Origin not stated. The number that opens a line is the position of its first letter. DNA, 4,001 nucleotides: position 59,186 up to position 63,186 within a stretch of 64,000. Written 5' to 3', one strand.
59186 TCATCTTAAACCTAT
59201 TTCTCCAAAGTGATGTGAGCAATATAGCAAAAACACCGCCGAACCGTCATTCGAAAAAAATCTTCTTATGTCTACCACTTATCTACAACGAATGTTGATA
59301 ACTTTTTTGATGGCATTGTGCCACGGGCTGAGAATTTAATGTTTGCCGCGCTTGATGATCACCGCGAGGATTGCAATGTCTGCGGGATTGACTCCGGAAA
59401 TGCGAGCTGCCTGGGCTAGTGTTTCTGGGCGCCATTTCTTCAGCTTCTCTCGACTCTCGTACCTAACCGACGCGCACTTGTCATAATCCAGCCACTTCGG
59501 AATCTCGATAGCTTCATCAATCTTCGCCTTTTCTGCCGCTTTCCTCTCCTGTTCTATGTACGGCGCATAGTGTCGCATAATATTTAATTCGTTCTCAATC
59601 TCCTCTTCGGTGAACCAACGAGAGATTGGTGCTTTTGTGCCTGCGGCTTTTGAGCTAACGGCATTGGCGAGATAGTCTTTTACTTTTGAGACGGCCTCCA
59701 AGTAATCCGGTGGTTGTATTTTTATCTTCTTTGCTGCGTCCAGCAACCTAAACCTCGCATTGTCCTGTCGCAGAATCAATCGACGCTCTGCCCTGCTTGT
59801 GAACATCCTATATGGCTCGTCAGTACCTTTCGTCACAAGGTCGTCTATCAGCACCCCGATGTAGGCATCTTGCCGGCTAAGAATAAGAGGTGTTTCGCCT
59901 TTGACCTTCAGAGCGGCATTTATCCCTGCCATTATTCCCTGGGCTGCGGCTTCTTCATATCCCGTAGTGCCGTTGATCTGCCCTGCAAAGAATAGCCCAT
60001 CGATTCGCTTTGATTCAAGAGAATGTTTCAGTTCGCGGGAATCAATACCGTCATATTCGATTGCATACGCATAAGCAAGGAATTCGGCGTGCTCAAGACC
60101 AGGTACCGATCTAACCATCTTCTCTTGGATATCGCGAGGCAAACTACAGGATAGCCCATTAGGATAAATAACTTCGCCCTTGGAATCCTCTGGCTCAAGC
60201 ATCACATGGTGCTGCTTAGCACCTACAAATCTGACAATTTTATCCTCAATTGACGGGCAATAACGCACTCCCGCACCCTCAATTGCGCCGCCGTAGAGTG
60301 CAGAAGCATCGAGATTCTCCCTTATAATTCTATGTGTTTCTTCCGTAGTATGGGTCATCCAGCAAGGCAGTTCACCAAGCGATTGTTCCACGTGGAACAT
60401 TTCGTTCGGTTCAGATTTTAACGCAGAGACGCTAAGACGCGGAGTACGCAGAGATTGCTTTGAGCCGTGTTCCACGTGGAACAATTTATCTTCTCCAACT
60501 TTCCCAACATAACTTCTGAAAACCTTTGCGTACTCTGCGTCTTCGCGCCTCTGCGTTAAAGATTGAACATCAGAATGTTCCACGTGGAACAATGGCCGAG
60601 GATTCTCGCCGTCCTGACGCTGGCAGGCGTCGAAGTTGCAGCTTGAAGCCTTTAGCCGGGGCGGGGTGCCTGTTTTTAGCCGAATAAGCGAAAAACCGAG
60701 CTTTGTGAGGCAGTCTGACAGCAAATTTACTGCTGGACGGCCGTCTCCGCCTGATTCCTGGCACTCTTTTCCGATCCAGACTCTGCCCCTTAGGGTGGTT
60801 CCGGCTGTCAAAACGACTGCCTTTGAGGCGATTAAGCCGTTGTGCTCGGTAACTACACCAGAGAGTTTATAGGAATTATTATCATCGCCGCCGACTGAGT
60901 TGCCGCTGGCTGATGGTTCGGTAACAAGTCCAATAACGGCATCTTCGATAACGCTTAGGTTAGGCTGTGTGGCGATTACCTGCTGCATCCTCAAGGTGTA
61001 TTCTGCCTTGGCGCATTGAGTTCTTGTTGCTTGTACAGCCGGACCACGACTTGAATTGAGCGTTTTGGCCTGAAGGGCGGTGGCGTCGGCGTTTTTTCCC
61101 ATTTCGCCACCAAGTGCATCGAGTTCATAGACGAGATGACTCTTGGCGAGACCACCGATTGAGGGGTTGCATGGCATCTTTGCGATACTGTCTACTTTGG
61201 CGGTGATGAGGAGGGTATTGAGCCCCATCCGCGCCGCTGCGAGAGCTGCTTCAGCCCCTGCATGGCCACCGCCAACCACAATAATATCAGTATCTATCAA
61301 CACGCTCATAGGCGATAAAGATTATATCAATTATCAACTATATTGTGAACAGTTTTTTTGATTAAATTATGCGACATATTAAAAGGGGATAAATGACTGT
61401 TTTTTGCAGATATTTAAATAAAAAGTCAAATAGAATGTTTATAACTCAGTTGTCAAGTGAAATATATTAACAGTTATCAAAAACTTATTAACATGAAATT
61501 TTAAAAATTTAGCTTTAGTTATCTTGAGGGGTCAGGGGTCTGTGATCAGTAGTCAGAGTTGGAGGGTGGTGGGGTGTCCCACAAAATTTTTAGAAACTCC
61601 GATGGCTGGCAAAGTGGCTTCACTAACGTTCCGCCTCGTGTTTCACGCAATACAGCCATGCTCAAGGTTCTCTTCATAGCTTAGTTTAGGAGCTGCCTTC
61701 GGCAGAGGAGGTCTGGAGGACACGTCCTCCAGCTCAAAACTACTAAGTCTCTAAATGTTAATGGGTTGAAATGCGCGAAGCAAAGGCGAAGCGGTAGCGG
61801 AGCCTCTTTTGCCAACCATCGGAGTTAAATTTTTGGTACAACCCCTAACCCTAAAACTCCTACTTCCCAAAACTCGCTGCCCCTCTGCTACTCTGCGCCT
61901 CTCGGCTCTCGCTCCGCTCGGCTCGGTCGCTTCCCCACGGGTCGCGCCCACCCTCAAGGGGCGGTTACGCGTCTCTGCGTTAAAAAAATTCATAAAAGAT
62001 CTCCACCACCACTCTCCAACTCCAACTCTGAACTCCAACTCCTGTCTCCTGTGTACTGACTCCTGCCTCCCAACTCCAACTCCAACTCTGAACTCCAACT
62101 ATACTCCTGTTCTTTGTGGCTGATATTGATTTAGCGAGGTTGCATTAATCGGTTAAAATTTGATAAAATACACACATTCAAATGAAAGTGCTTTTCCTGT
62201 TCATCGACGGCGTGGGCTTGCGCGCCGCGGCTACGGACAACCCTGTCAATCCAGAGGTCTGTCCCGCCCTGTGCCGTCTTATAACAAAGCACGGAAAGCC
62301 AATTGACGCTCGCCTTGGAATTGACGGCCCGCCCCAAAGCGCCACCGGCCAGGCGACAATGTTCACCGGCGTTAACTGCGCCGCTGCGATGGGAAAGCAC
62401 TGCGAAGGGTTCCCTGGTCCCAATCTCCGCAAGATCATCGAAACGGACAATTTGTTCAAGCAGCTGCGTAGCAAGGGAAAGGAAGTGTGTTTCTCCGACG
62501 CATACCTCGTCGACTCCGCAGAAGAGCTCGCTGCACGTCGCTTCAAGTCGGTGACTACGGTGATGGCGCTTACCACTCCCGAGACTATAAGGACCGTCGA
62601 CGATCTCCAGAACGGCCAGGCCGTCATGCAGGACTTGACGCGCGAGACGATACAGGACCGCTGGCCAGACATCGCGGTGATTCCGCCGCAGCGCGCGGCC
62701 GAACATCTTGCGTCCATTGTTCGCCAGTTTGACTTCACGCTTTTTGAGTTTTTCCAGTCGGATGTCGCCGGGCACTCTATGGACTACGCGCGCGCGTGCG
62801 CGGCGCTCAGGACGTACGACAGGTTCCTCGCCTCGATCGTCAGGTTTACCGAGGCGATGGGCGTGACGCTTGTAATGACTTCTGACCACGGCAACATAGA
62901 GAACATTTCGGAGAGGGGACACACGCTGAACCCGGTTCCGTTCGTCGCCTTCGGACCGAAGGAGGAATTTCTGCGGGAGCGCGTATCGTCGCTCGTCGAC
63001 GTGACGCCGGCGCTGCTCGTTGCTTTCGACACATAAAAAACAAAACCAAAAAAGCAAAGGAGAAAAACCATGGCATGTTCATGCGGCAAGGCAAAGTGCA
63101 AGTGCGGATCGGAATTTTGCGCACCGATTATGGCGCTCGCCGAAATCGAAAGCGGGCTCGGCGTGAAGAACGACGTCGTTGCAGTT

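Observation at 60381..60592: mnmG carries a stop-free composite palindrome of about 210 nt (3 x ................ plus inverted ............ arms)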

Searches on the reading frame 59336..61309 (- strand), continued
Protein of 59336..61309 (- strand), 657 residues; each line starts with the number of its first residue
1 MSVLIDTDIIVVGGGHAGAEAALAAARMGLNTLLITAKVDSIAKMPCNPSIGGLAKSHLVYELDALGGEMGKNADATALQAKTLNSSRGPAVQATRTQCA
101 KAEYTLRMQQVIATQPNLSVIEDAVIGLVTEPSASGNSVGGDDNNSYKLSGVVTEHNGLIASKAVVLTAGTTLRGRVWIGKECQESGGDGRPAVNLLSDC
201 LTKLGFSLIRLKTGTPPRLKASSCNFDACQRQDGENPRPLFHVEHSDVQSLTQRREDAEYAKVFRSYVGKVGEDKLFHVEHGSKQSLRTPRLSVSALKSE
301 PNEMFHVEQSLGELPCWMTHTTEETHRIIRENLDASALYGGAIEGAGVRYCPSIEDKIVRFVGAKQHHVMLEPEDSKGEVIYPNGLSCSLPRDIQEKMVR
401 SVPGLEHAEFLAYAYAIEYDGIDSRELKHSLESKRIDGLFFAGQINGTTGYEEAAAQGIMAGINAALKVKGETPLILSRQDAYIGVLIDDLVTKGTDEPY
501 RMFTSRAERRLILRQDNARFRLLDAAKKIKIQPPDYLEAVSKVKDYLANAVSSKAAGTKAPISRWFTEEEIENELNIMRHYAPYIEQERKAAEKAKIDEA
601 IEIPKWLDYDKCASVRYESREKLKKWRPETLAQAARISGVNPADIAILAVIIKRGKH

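Call 42: search_solved_structures(query=window:59336-61309:-, show_alignments=2, max_evalue=1e-50)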
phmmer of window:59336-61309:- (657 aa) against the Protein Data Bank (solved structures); distinct sequences matched with E-value up to 1e-50: 7.
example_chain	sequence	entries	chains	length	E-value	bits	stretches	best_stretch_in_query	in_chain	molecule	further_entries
2zxh_A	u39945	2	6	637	9.8e-148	496.7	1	308-536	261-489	tRNA uridine 5-carboxymethylaminomethyl modification enzyme mnmG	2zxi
3cp2_A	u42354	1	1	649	3.3e-145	488.4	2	308-530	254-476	tRNA uridine 5-carboxymethylaminomethyl modification enzyme gidA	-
9hip_C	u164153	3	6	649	3.3e-145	488.4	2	308-530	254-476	tRNA uridine 5-carboxymethylaminomethyl modification enzyme MnmG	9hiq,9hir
3ces_A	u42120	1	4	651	3.3e-145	488.4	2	308-530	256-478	tRNA uridine 5-carboxymethylaminomethyl modification enzyme gidA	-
3cp8_A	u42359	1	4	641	4.7e-140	471.4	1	314-531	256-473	tRNA uridine 5-carboxymethylaminomethyl modification enzyme gidA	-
8zu0_A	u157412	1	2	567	7.6e-135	454.2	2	308-531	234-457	tRNA uridine 5-carboxymethylaminomethyl modification enzyme MnmG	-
3g05_A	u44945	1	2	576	9.8e-135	453.8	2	308-530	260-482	tRNA uridine 5-carboxymethylaminomethyl modification enzyme mnmG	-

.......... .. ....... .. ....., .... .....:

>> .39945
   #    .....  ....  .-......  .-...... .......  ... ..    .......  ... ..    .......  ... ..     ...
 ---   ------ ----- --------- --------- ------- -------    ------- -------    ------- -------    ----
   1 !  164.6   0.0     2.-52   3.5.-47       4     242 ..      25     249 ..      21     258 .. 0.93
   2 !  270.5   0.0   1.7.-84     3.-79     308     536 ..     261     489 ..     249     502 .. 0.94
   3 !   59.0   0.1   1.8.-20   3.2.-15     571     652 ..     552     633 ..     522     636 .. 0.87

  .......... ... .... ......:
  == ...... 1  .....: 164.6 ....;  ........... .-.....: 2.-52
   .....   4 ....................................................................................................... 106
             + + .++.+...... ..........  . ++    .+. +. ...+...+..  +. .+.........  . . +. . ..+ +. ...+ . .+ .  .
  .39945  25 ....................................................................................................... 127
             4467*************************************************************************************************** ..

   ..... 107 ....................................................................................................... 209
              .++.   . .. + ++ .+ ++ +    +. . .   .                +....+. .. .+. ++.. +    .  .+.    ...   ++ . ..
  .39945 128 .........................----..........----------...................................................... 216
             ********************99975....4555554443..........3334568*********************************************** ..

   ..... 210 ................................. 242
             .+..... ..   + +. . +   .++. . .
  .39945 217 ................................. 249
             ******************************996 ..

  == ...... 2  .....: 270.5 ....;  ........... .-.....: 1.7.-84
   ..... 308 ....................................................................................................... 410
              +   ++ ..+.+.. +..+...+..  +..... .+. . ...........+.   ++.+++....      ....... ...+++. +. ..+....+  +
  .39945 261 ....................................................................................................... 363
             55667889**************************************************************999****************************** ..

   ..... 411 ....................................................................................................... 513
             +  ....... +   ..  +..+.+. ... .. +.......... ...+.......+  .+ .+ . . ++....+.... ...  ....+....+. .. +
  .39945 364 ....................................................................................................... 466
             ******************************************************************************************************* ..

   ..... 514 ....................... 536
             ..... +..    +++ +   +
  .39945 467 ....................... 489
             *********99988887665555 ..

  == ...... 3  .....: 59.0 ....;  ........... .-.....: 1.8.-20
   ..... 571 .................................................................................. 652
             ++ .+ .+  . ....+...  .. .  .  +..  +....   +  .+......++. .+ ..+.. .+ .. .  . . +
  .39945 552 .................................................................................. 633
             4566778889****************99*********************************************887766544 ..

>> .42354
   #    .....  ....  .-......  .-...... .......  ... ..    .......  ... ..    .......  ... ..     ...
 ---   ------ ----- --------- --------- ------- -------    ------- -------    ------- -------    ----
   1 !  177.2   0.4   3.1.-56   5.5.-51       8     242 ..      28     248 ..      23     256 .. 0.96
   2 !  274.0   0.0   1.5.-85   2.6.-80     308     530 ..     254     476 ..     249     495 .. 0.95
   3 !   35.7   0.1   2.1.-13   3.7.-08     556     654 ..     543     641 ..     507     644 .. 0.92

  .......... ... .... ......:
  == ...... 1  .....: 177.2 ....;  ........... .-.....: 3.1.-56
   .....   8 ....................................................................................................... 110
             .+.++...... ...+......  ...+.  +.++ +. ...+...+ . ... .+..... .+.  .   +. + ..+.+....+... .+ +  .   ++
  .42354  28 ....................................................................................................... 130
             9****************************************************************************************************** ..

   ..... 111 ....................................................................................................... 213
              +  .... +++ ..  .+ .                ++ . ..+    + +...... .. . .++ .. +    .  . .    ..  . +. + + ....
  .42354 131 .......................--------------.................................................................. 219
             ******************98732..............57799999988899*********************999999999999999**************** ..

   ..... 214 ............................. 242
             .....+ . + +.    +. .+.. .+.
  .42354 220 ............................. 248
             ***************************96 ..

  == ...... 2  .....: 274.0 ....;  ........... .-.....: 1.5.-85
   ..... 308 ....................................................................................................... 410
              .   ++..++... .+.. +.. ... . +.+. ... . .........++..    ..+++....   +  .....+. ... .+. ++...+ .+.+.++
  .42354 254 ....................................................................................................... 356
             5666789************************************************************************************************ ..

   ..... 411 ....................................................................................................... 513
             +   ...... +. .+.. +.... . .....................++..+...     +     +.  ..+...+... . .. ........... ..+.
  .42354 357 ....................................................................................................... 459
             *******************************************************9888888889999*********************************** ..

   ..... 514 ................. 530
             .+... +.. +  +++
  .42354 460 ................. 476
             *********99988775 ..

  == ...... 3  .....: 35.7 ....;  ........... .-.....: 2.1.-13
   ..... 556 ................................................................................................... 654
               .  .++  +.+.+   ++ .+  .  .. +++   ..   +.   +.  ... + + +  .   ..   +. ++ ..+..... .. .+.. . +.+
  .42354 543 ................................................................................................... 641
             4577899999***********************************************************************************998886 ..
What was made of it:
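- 59336..61309 (-): mnmG (gidA) coding sequence, 657 aa, hosting the insert. PDB MnmG hits at E about 1e-145 (call 42).
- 60389..60583 (-): Segment of MnmG (residues 243-307) with no counterpart in solved MnmG structures. It extends a loop of insertion domain 2. phmmer alignments to 2ZXH and 3CP2 break at query residues 242/308, which correspond to 3CP2 residues 248/254 (call 42).
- Checked: Against solved MnmG structures, residues 243-307 have no counterpart (call 42).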

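Call 56: predict_structure(alignment_id=A1)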
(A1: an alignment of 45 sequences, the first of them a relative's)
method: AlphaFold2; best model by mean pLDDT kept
length: 657 residues; sequences in the alignment: 45
mean_pLDDT: 35.0   pTM: 0.38
mean pLDDT of the five models: 35.0, 34.5, 33.3, 33.1, 30.8
residues with pLDDT >= 90: 0; 70-90: 9; 50-70: 98; < 50: 550
segments of 3 or more residues with pLDDT < 50: 1-5, 41-104, 133-147, 168-459, 476-520, 531-544, 550-566, 570-657
pLDDT, mean of each block of 10 residues (from residue 1): 49 55 60 65 33 26 33 29 29 33 53 73 57 43 44 57 51 33 29 32 32 21 23 20 23 30 27 22 23 22 20 20 29 23 20 22 24 23 23 29 28 23 29 29 27 44 53 48 30 26 36 45 52 40 49 42 46 41 31 28 27 30 33 39 43 33
secondary structure, 60 per line:
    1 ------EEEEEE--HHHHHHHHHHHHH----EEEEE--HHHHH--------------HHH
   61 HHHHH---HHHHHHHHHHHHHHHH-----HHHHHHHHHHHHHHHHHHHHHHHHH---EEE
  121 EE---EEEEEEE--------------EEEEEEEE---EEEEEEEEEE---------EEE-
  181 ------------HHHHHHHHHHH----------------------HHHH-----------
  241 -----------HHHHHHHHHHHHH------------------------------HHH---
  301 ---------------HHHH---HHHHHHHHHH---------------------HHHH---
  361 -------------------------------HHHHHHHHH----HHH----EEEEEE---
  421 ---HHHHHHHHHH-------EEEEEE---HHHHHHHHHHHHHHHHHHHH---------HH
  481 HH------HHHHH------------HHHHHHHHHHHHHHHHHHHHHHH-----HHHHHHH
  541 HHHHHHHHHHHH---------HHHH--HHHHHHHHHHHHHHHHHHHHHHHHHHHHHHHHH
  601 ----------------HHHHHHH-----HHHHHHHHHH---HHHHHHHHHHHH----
elements in order (helices of 4 or more, strands of 3 or more residues): E7-12 H15-27 E32-36 H39-43 H58-65 H69-84 H90-114 E118-122 E126-132 E147-154 E158-167 E177-179 H193-203 H226-229 H252-264 H316-319 H323-332 H354-357 H392-400 E412-417 H424-433 E441-446 H450-469 H479-482 H489-493 H506-528 H534-552 H562-565 H568-600 H617-623 H629-638 H642-653

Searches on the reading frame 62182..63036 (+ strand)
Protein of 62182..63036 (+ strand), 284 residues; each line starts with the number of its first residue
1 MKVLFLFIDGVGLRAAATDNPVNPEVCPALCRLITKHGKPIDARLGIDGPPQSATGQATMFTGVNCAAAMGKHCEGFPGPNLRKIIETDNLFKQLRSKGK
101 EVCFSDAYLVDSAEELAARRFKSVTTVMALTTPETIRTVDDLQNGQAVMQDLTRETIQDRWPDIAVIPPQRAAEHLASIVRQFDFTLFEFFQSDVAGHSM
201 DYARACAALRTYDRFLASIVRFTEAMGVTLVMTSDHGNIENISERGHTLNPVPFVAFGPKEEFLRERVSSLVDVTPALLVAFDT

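Call 12: search_protein_families(library=pfam, proteins=[window:62182-63036:+])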
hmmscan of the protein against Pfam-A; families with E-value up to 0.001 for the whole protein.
window:62182-63036:+ (284 aa): 2 families
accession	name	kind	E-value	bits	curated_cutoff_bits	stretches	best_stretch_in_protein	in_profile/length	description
PF01676.23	Metalloenzyme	-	9.4e-21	74.9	24.3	1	1-280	1-246/252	Metalloenzyme superfamily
PF01663.27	Phosphodiest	-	1.9e-05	24.9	23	1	173-239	157-222/342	Type I phosphodiesterase / nucleotide pyrophosphatase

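Call 19: find_encoding_contigs(protein=window:62182-63036:+, flank=10000, max_places=4)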
Protein window:62182-63036:+ (284 aa): 5 contigs read that carry it; 3 places shown.
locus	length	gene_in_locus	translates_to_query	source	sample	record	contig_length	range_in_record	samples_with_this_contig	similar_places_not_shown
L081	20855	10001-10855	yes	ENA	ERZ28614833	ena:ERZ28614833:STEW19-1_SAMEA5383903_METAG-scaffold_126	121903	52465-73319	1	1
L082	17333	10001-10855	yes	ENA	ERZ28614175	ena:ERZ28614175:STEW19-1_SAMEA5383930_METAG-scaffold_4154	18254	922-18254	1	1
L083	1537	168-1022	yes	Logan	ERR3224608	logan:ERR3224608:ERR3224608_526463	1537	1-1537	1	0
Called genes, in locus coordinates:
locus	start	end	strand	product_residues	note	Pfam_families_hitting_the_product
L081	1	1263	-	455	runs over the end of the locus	PF05167:DUF711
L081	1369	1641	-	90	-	PF13740:ACT_6, PF13840:ACT_7 (weak), PF01842:ACT, PF22468:ACT_9 (weak)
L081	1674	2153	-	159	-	PF24250:HVO_2718 (weak), PF12844:HTH_19 (weak), PF01381:HTH_3, PF13560:HTH_31, PF12773:DZR (weak)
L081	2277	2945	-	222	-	-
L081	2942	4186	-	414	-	PF22020:RlmL_1st, PF02926:THUMP, PF01170:UPF0020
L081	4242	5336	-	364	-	PF00712:DNA_pol3_beta, PF02767:DNA_pol3_beta_2, PF02768:DNA_pol3_beta_3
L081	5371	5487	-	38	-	-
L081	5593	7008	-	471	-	PF00308:Bac_DnaA, PF00004:AAA, PF01695:IstB_IS21, PF08299:Bac_DnaA_C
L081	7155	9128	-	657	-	PF01134:GIDA, PF12831:FAD_oxidored (weak), PF01134:GIDA, PF13932:SAM_GIDA_C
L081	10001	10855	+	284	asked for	PF01663:Phosphodiest (faint), PF01676:Metalloenzyme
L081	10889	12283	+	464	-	-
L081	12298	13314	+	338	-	PF01636:APH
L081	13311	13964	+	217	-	PF00834:Ribul_P_3_epim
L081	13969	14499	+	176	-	PF02441:Flavoprotein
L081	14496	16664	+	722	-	PF07959:Fucose_pyrophosphorylase, PF00288:GHMP_kinases_N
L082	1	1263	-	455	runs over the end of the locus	PF05167:DUF711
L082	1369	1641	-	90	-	PF13740:ACT_6, PF13840:ACT_7 (weak), PF01842:ACT, PF22468:ACT_9 (weak)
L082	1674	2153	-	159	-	PF24250:HVO_2718 (weak), PF12844:HTH_19 (weak), PF01381:HTH_3, PF13560:HTH_31, PF12773:DZR (weak)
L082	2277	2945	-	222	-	-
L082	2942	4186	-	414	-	PF22020:RlmL_1st, PF02926:THUMP, PF01170:UPF0020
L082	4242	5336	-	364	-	PF00712:DNA_pol3_beta, PF02767:DNA_pol3_beta_2, PF02768:DNA_pol3_beta_3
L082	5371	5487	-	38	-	-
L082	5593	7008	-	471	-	PF00308:Bac_DnaA, PF00004:AAA, PF01695:IstB_IS21, PF08299:Bac_DnaA_C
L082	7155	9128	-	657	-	PF01134:GIDA, PF12831:FAD_oxidored (weak), PF01134:GIDA, PF13932:SAM_GIDA_C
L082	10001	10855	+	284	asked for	PF01663:Phosphodiest (faint), PF01676:Metalloenzyme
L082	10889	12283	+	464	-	-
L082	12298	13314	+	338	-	PF01636:APH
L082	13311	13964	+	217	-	PF00834:Ribul_P_3_epim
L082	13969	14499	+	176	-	PF02441:Flavoprotein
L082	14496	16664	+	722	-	PF07959:Fucose_pyrophosphorylase, PF00288:GHMP_kinases_N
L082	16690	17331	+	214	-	?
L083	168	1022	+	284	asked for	PF01663:Phosphodiest (faint), PF01676:Metalloenzyme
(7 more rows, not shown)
